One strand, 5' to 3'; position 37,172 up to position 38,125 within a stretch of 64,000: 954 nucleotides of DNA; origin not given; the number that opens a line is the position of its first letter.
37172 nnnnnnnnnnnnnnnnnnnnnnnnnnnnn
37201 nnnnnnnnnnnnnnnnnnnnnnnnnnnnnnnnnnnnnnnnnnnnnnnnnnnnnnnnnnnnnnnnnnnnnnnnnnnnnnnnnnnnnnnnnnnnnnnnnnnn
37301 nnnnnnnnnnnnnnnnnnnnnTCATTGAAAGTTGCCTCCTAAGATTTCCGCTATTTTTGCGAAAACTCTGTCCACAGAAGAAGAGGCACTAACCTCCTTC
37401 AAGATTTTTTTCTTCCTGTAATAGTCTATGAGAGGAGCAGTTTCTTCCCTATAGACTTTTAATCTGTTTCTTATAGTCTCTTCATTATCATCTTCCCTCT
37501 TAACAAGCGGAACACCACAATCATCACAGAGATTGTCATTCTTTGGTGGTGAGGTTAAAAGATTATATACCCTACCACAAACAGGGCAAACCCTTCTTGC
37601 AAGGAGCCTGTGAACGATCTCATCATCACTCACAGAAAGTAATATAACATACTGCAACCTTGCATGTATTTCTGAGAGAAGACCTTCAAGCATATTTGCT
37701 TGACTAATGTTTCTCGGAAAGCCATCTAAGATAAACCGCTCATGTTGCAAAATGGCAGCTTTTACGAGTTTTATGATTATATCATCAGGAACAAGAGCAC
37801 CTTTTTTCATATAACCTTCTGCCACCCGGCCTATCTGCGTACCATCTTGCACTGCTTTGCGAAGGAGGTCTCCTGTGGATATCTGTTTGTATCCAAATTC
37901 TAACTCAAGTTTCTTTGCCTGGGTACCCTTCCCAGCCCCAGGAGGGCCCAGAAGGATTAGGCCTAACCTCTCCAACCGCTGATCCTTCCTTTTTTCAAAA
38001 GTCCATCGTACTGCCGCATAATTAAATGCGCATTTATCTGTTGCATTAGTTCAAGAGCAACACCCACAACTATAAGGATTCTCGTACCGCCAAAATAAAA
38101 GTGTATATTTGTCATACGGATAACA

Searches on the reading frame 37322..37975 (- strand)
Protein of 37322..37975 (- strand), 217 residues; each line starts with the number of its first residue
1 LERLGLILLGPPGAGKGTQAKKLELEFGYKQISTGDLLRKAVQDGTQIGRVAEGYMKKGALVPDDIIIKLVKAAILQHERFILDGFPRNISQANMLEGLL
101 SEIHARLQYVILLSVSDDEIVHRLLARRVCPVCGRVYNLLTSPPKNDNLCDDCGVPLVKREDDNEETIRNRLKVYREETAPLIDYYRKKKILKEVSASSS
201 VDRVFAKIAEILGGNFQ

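Call 95: search_protein_families(library=pfam, proteins=[window:37322-37975:-], max_evalue=0.00001)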
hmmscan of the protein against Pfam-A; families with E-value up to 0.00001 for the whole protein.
window:37322-37975:- (217 aa): 4 families
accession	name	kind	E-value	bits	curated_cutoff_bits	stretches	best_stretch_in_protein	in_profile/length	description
PF00406.28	ADK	-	8.6e-52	175.7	26.8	1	8-190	1-150/151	Adenylate kinase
PF13207.12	AAA_17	-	3.3e-28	99.1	27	1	9-128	1-123/136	AAA domain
PF05191.20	ADK_lid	-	3e-15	56.2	26.6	1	127-162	1-36/36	Adenylate kinase, active site lid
PF13238.12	AAA_18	-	5.4e-06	27.3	29.4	0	7-128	2-112/128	AAA domain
